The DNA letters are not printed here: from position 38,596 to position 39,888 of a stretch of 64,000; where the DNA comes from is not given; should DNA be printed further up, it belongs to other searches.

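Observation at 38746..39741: Unknown P-loop protein heading the argC-argB-argD-argR operon in a cluster that lacks argA/argJ/argE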

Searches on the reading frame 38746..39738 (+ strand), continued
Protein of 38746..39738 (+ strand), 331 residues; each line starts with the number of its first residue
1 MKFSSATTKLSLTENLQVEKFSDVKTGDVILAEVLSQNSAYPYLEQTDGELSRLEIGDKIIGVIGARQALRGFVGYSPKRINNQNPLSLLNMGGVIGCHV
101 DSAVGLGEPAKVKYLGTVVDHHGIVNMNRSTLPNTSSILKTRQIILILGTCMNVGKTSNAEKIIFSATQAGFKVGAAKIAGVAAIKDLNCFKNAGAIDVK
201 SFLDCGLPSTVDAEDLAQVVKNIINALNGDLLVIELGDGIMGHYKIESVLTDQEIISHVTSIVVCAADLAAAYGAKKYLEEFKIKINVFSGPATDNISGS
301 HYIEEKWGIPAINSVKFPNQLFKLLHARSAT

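Call 25: search_protein_families(library=ncbifam, proteins=[L004:13612-14553:+, L015:13811-14818:+, L029:5769-6893:+, L035:8909-9940:+, L012:6081-7028:+, L034:13198-14274:+], max_evalue=0.00001)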
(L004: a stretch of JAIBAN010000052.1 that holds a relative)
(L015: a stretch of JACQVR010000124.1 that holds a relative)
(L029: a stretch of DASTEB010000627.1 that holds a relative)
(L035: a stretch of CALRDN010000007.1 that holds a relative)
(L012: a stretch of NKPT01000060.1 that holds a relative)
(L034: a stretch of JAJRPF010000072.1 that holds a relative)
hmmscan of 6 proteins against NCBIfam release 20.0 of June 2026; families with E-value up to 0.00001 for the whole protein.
L004:13612-14553:+ (313 aa): 16 families
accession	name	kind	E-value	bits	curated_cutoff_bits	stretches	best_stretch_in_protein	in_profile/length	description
NF003384.0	PRK04523.1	equivalog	1e-110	369.9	288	1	1-312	3-333/336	N-acetylornithine carbamoyltransferase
NF001986.0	PRK00779.1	subfamily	7.1e-61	206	306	1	1-312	5-304/307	ornithine carbamoyltransferase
TIGR00658.1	orni_carb_tr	equivalog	1.1e-53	182.5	280.85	1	2-312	1-303/304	ornithine carbamoyltransferase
NF011380.0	PRK14805.1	equivalog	1.3e-51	175.5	421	1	1-312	1-300/302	ornithine carbamoyltransferase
TIGR04384.1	putr_carbamoyl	exception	5e-41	140.9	500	1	3-309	1-304/330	putrescine carbamoyltransferase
NF002032.1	PRK00856.1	equivalog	2.8e-32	112.1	263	1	2-311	1-296/297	aspartate carbamoyltransferase catalytic subunit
TIGR00670.1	asp_carb_tr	equivalog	2.4e-31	109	236.95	1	2-312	1-303/304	aspartate carbamoyltransferase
NF003286.0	PRK04284.1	subfamily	1.1e-26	93.7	515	1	2-309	7-327/332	ornithine carbamoyltransferase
NF011379.0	PRK14804.1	equivalog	3.3e-25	88.9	373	1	1-309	6-306/311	ornithine carbamoyltransferase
NF009213.0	PRK12562.1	subfamily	3.4e-25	89.1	559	1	2-243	7-237/334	ornithine carbamoyltransferase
NF002470.0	PRK01713.1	equivalog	2.2e-22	79.9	545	1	27-214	38-198/334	ornithine carbamoyltransferase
NF008853.0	PRK11891.1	equivalog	2e-19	69.6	560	1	3-239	90-317/430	aspartate carbamoyltransferase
NF005538.0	PRK07200.1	equivalog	5.5e-19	68.5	453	1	2-242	22-274/396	knotted carbamoyltransferase YgeW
TIGR03316.1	ygeW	equivalog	1.2e-16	60.6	500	1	2-242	19-271/391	knotted carbamoyltransferase YgeW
NF006046.0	PRK08192.1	equivalog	1.3e-16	60.8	512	1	24-237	34-233/339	aspartate carbamoyltransferase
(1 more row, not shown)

L015:13811-14818:+ (335 aa): 16 families
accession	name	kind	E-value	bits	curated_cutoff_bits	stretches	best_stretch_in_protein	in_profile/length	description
NF003384.0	PRK04523.1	equivalog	1.1e-130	435.7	288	1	5-334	3-332/336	N-acetylornithine carbamoyltransferase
NF001986.0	PRK00779.1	subfamily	1.9e-69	234.1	306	1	3-335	3-304/307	ornithine carbamoyltransferase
TIGR00658.1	orni_carb_tr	equivalog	2.6e-59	200.9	280.85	1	6-335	1-303/304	ornithine carbamoyltransferase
NF011380.0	PRK14805.1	equivalog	3.1e-52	177.5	421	1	6-334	2-299/302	ornithine carbamoyltransferase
TIGR04384.1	putr_carbamoyl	exception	6.7e-44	150.3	500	1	8-332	2-304/330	putrescine carbamoyltransferase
NF003286.0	PRK04284.1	subfamily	1.2e-29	103.5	515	1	3-303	4-281/332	ornithine carbamoyltransferase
TIGR00670.1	asp_carb_tr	equivalog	1.5e-29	103.1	236.95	1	6-334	1-302/304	aspartate carbamoyltransferase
NF002032.1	PRK00856.1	equivalog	4.7e-29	101.5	263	1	6-334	1-296/297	aspartate carbamoyltransferase catalytic subunit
NF005538.0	PRK07200.1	equivalog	5.2e-28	98.2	453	1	93-330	100-371/396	knotted carbamoyltransferase YgeW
TIGR03316.1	ygeW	equivalog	8.6e-27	94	500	1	94-330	98-368/391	knotted carbamoyltransferase YgeW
NF009213.0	PRK12562.1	subfamily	2.9e-23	82.8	559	1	15-333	19-330/334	ornithine carbamoyltransferase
NF002470.0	PRK01713.1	equivalog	4.5e-22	78.9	545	1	3-304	5-283/334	ornithine carbamoyltransferase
NF011379.0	PRK14804.1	equivalog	9.1e-21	74.3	373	1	6-331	7-305/311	ornithine carbamoyltransferase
NF008853.0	PRK11891.1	equivalog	4.4e-14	51.9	560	1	38-335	124-398/430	aspartate carbamoyltransferase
NF006046.0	PRK08192.1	equivalog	5.3e-14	52.2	512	1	37-333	41-315/339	aspartate carbamoyltransferase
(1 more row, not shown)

L029:5769-6893:+ (374 aa): 16 families
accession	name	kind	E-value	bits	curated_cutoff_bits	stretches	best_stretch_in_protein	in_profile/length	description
NF003384.0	PRK04523.1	equivalog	1e-127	425.8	288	1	27-367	4-334/336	N-acetylornithine carbamoyltransferase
NF001986.0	PRK00779.1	subfamily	2.2e-58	197.8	306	2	159-367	109-305/307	ornithine carbamoyltransferase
TIGR00658.1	orni_carb_tr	equivalog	8e-54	182.9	280.85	2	156-366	101-303/304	ornithine carbamoyltransferase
NF011380.0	PRK14805.1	equivalog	1.4e-53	182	421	2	155-367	99-301/302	ornithine carbamoyltransferase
TIGR04384.1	putr_carbamoyl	exception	9.6e-46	156.4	500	2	155-366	99-307/330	putrescine carbamoyltransferase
NF005538.0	PRK07200.1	equivalog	5.3e-32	111.3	453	1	50-334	48-338/396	knotted carbamoyltransferase YgeW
TIGR03316.1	ygeW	equivalog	1.7e-31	109.5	500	1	48-348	43-355/391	knotted carbamoyltransferase YgeW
NF009213.0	PRK12562.1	subfamily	1.1e-27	97.3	559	1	159-366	110-332/334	ornithine carbamoyltransferase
NF003286.0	PRK04284.1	subfamily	2.9e-26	92.4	515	1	161-367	112-331/332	ornithine carbamoyltransferase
NF002032.1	PRK00856.1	equivalog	5.1e-24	85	263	2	158-365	104-296/297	aspartate carbamoyltransferase catalytic subunit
TIGR00670.1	asp_carb_tr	equivalog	7.2e-23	81.1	236.95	1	28-366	2-303/304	aspartate carbamoyltransferase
NF011379.0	PRK14804.1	equivalog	4.2e-22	78.6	373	1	168-366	116-309/311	ornithine carbamoyltransferase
NF002470.0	PRK01713.1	equivalog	4.1e-21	75.8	545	1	159-332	111-280/334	ornithine carbamoyltransferase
NF006046.0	PRK08192.1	equivalog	9.5e-13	48.1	512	1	23-367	3-318/339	aspartate carbamoyltransferase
NF008853.0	PRK11891.1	equivalog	5.8e-12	44.9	560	1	56-367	121-399/430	aspartate carbamoyltransferase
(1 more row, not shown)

L035:8909-9940:+ (343 aa): 16 families
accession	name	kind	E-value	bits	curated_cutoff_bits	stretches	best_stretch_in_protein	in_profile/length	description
NF003384.0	PRK04523.1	equivalog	9.5e-109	363.5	288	1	3-342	2-333/336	N-acetylornithine carbamoyltransferase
NF011380.0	PRK14805.1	equivalog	4.9e-56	190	421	2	137-343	105-301/302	ornithine carbamoyltransferase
NF001986.0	PRK00779.1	subfamily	1.7e-55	188.4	306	2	138-342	112-304/307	ornithine carbamoyltransferase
TIGR00658.1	orni_carb_tr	equivalog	9.2e-54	182.7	280.85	1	6-342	2-303/304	ornithine carbamoyltransferase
TIGR04384.1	putr_carbamoyl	exception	2.9e-43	148.2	500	2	141-340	109-305/330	putrescine carbamoyltransferase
TIGR00670.1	asp_carb_tr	equivalog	6.9e-32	110.8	236.95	1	7-342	3-303/304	aspartate carbamoyltransferase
NF005538.0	PRK07200.1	equivalog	9e-30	104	453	1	44-319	65-353/396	knotted carbamoyltransferase YgeW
TIGR03316.1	ygeW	equivalog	1.1e-29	103.5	500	1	44-330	62-361/391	knotted carbamoyltransferase YgeW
NF003286.0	PRK04284.1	subfamily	6e-29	101.2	515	1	135-337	110-325/332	ornithine carbamoyltransferase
NF002032.1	PRK00856.1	equivalog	4.6e-27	95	263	1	6-341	2-296/297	aspartate carbamoyltransferase catalytic subunit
NF011379.0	PRK14804.1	equivalog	3.2e-25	88.9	373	1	147-342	119-309/311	ornithine carbamoyltransferase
NF009213.0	PRK12562.1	subfamily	2.4e-23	83.1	559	1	139-305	114-277/334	ornithine carbamoyltransferase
NF002470.0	PRK01713.1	equivalog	1.2e-18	67.6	545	1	137-311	113-283/334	ornithine carbamoyltransferase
NF006046.0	PRK08192.1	equivalog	4.2e-12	46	512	1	35-342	41-317/339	aspartate carbamoyltransferase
NF008853.0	PRK11891.1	equivalog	9.6e-09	34.3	560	0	34-115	122-193/430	aspartate carbamoyltransferase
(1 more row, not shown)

L012:6081-7028:+ (315 aa): 16 families
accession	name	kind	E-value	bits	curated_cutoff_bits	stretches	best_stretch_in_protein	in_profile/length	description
NF003384.0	PRK04523.1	equivalog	1e-105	353.5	288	1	1-309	3-330/336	N-acetylornithine carbamoyltransferase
NF001986.0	PRK00779.1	subfamily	1.2e-58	198.6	306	1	1-313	5-305/307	ornithine carbamoyltransferase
TIGR00658.1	orni_carb_tr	equivalog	1.1e-45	156.2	280.85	1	2-312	1-303/304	ornithine carbamoyltransferase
NF011380.0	PRK14805.1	equivalog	1.6e-44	152.2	421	1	1-313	1-301/302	ornithine carbamoyltransferase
TIGR04384.1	putr_carbamoyl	exception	5.3e-35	121.1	500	1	3-310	1-305/330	putrescine carbamoyltransferase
NF002032.1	PRK00856.1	equivalog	1.1e-26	93.8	263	1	2-310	1-295/297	aspartate carbamoyltransferase catalytic subunit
TIGR00670.1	asp_carb_tr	equivalog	8.9e-25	87.4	236.95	1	2-309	1-300/304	aspartate carbamoyltransferase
NF003286.0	PRK04284.1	subfamily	7.8e-22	77.8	515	1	26-243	36-236/332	ornithine carbamoyltransferase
NF011379.0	PRK14804.1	equivalog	8.9e-22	77.6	373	1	3-312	8-309/311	ornithine carbamoyltransferase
NF009213.0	PRK12562.1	subfamily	9.6e-20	71.2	559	1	21-207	31-192/334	ornithine carbamoyltransferase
NF008853.0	PRK11891.1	equivalog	2.1e-18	66.2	560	1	20-238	112-316/430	aspartate carbamoyltransferase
NF002470.0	PRK01713.1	equivalog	1.2e-16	61.1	545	1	25-215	36-199/334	ornithine carbamoyltransferase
NF006046.0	PRK08192.1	equivalog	1.6e-14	53.9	512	1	21-219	31-210/339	aspartate carbamoyltransferase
NF005538.0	PRK07200.1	equivalog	1.1e-11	44.4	453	1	4-242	24-274/396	knotted carbamoyltransferase YgeW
TIGR03316.1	ygeW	equivalog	1e-09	37.8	500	1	4-243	21-272/391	knotted carbamoyltransferase YgeW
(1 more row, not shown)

L034:13198-14274:+ (358 aa): 16 families
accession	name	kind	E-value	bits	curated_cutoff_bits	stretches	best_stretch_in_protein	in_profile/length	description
NF003384.0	PRK04523.1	equivalog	4.4e-107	358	288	1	20-355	4-333/336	N-acetylornithine carbamoyltransferase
NF001986.0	PRK00779.1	subfamily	3e-49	167.8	306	1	17-355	3-304/307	ornithine carbamoyltransferase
TIGR00658.1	orni_carb_tr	equivalog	1.1e-48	166.1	280.85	1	21-355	2-303/304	ornithine carbamoyltransferase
TIGR04384.1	putr_carbamoyl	exception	1.2e-37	129.8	500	1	25-353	5-305/330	putrescine carbamoyltransferase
NF003286.0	PRK04284.1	subfamily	4.9e-36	124.5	515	1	21-356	8-331/332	ornithine carbamoyltransferase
NF011380.0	PRK14805.1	equivalog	1.9e-35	122.4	421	1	20-356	2-301/302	ornithine carbamoyltransferase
NF009213.0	PRK12562.1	subfamily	1.1e-27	97.3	559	1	21-318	8-277/334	ornithine carbamoyltransferase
NF002032.1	PRK00856.1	equivalog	6.9e-22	78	263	1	21-354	2-296/297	aspartate carbamoyltransferase catalytic subunit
TIGR00670.1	asp_carb_tr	equivalog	2.7e-21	76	236.95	1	23-353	4-301/304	aspartate carbamoyltransferase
NF002470.0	PRK01713.1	equivalog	7.9e-21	74.8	545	1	33-322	24-281/334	ornithine carbamoyltransferase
NF005538.0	PRK07200.1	equivalog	3.7e-16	59.2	453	1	110-322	103-337/396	knotted carbamoyltransferase YgeW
TIGR03316.1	ygeW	equivalog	7.9e-16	57.9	500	1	62-323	64-335/391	knotted carbamoyltransferase YgeW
NF011379.0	PRK14804.1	equivalog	3.6e-12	46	373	1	16-355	3-309/311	ornithine carbamoyltransferase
NF006046.0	PRK08192.1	equivalog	8e-10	38.5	512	1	52-265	42-232/339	aspartate carbamoyltransferase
NF008853.0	PRK11891.1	equivalog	2.5e-08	33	560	1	34-318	109-358/430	aspartate carbamoyltransferase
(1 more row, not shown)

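Call 26: fold_search(model_id=the predicted structure, library=pdb)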
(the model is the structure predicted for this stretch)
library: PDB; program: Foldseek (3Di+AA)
matches with E <= 10: 1463; with E <= 0.001: 122
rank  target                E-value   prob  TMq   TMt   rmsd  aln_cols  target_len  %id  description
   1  7xrj                  4.2e-06  1.00  0.40  0.40   5.1       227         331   14  crystal structure of N-acetyltransferase DgcN-25328 (released 2023-02-01)
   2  3of5_B                4.4e-06  1.00  0.40  0.58   5.7       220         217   17  Crystal Structure of a Dethiobiotin Synthetase from Francisella tularensis subsp. tularensis SCHU S4 (released 2011-02-02)
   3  3of5_A                9.2e-06  1.00  0.42  0.60   5.3       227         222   16  Crystal Structure of a Dethiobiotin Synthetase from Francisella tularensis subsp. tularensis SCHU S4 (released 2011-02-02)
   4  5auq_G                1.8e-05  1.00  0.36  0.50   6.6       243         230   14  Crystal structure of ATPase-type HypB in the nucleotide free state (released 2015-06-24)
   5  7epk                  1.8e-05  1.00  0.37  0.29   9.0       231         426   17  Crystal Structure of Signal Recognition Particle 54 kDa protein (SRP54) from Aeropyrum pernix K1 in Complex with GDP (released 2021-05-19)
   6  1jpn_A                2.1e-05  1.00  0.36  0.39  11.8       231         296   13  GMPPNP Complex of SRP GTPase NG Domain (released 2002-02-02)
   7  3mle_C                3.7e-05  1.00  0.40  0.56   5.7       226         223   14  Crystal structure of dethiobiotin synthetase (BioD) from Helicobacter pylori cocrystallized with ATP (released 2010-05-19)
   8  5l3s_E                3.7e-05  1.00  0.38  0.45  11.2       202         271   17  Structure of the GTPase heterodimer of crenarchaeal SRP54 and FtsY (released 2016-06-08)
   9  5l3s_C                6.0e-05  1.00  0.36  0.43  11.1       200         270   18  Structure of the GTPase heterodimer of crenarchaeal SRP54 and FtsY (released 2016-06-08)
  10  6cvd_A                6.0e-05  1.00  0.37  0.40  11.6       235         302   16  High resolution crystal structure of FtsY-NG domain of E. coli bound to fragment 1 (released 2018-08-22)
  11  3mle_B                7.2e-05  1.00  0.40  0.56   5.7       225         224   14  Crystal structure of dethiobiotin synthetase (BioD) from Helicobacter pylori cocrystallized with ATP (released 2010-05-19)
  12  5l3s_G                7.2e-05  1.00  0.37  0.44  11.3       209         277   16  Structure of the GTPase heterodimer of crenarchaeal SRP54 and FtsY (released 2016-06-08)
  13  5auq_D                8.1e-05  1.00  0.39  0.53   5.2       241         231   13  Crystal structure of ATPase-type HypB in the nucleotide free state (released 2015-06-24)
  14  1qzx_A                8.1e-05  1.00  0.34  0.28  11.0       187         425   16  Crystal structure of the complete core of archaeal SRP and implications for inter-domain communication (released 2003-11-18)
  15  3dm5_B                9.2e-05  1.00  0.39  0.32  10.0       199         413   15  Structures of SRP54 and SRP19, the two proteins assembling the ribonucleic core of the Signal Recognition Particle fro (released 2008-11-04)
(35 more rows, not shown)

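Call 27: find_encoding_contigs(protein=P0005, flank=10000, max_places=2)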
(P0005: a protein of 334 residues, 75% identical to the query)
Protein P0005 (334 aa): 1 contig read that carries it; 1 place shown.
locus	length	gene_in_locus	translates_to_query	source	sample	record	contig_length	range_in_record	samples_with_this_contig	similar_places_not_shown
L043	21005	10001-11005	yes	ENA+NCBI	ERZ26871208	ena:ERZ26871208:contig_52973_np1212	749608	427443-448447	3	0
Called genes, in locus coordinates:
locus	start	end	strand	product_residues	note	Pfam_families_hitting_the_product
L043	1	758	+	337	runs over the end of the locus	PF01118:Semialdhyde_dh, PF02774:Semialdhyde_dhC, PF02800:Gp_dh_C (faint)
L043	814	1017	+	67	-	-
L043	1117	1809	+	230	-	-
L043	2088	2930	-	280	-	-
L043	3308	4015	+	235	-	PF13505:OMP_b-brl (weak)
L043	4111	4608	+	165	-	-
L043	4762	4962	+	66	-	PF04024:PspC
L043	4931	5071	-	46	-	-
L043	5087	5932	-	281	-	PF00698:Acyl_transf_1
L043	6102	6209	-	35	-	-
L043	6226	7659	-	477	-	PF00206:Lyase_1, PF14698:ASL_C2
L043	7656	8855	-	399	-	PF00764:Arginosuc_synth, PF20979:Arginosuc_syn_C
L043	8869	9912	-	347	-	PF02729:OTCace_N, PF00185:OTCace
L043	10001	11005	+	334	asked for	-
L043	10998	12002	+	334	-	PF01118:Semialdhyde_dh, PF22698:Semialdhyde_dhC_1, PF02774:Semialdhyde_dhC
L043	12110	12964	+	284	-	PF00696:AA_kinase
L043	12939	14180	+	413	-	PF00202:Aminotran_3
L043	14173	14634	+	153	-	PF01316:Arg_repressor, PF02863:Arg_repressor_C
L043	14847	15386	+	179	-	PF00578:AhpC-TSA, PF08534:Redoxin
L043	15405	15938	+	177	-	PF02627:CMD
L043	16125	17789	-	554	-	PF03050:DDE_Tnp_IS66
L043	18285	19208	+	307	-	-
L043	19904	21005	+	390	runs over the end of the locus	PF01073:3Beta_HSD, PF01370:Epimerase, PF03435:Sacchrp_dh_NADP (weak), PF04321:RmlD_sub_bind, PF07993:NAD_binding_4 (faint)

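Call 38: search_protein_families(library=pfam, proteins=[L006:15251-16471:+, L006:17961-19136:+, L010:12598-13908:+, L034:15130-16347:+, L021:10686-12134:+, L022:7669-8736:-, L043:8869-9912:-, L035:14089-14961:+, L035:16783-18099:+], max_evalue=0.00001)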
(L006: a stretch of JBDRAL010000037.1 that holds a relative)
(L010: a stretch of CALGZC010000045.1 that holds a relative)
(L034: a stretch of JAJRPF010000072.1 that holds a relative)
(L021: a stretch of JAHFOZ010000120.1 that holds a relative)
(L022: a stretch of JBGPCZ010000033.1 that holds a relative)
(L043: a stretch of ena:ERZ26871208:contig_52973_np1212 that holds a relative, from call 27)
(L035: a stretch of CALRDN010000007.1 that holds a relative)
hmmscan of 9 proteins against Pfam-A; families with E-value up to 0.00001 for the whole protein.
L006:15251-16471:+ (406 aa): 4 families
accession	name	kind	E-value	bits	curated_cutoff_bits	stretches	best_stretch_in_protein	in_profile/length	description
PF13692.12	Glyco_trans_1_4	-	1.2e-31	110.3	27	1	236-368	3-141/142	Glycosyl transferases group 1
PF00534.26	Glycos_transf_1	-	2.3e-30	105.8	26.4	1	230-381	11-170/172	Glycosyl transferases group 1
PF20706.3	GT4-conflict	-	1.7e-11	44.2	26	1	200-337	163-315/385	Family 4 Glycosyltransferase in conflict systems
PF13524.12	Glyco_trans_1_2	-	6.2e-06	26.7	25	0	251-387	4-133/144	Glycosyl transferase-like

L006:17961-19136:+ (391 aa): 6 families
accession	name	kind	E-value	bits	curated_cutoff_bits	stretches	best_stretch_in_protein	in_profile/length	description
PF00534.26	Glycos_transf_1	-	8.1e-30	104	26.4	1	205-362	13-171/172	Glycosyl transferases group 1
PF13692.12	Glyco_trans_1_4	-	3.3e-27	95.9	27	1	208-348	2-141/142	Glycosyl transferases group 1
PF13439.12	Glyco_transf_4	-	8.2e-20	71.9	28.5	1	14-185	1-168/170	Glycosyltransferase Family 4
PF13579.12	Glyco_trans_4_4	-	2.1e-17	64.3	29.7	1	15-182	1-158/158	Glycosyl transferase 4-like domain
PF20706.3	GT4-conflict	-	1.3e-11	44.6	26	1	203-376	193-384/385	Family 4 Glycosyltransferase in conflict systems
PF13524.12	Glyco_trans_1_2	-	4.8e-09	36.7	25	1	294-377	59-142/144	Glycosyl transferase-like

L010:12598-13908:+ (436 aa): 0 families

L034:15130-16347:+ (405 aa): 2 families
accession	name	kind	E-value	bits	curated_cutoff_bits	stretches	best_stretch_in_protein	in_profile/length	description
PF01546.33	Peptidase_M20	-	3.6e-31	109.1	24.6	1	100-385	1-204/206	Peptidase family M20/M25/M40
PF07687.19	M20_dimer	-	9.9e-16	58.1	21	1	202-299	3-99/107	Peptidase dimerisation domain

L021:10686-12134:+ (483 aa): 0 families

L022:7669-8736:- (355 aa): 2 families
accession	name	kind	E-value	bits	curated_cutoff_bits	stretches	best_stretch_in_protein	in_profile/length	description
PF03150.19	CCP_MauG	-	3.8e-44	151.4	25.6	1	60-215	1-149/149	Di-haem cytochrome c peroxidase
PF06537.16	DHOR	-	1e-06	27.9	22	0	241-343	406-499/499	Di-haem oxidoreductase, putative peroxidase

L043:8869-9912:- (347 aa): 2 families
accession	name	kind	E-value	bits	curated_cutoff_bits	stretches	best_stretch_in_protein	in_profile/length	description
PF00185.30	OTCace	-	3.5e-52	177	29.4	1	189-341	2-157/157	Aspartate/ornithine carbamoyltransferase, Asp/Orn binding domain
PF02729.26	OTCace_N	-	1.4e-39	136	29.9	1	45-182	1-148/148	Aspartate/ornithine carbamoyltransferase, carbamoyl-P binding domain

L035:14089-14961:+ (290 aa): 1 family
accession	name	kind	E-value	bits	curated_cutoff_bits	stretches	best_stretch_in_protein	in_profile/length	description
PF24827.1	AstE_AspA_cat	-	2.5e-20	73.3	25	1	24-182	3-168/192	Succinylglutamate desuccinylase/Aspartoacylase catalytic domain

L035:16783-18099:+ (438 aa): 1 family
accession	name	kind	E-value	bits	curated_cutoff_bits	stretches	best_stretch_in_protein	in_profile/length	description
PF03734.19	YkuD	-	7.1e-15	56.3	23.4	1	287-436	3-146/146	L,D-transpeptidase catalytic domain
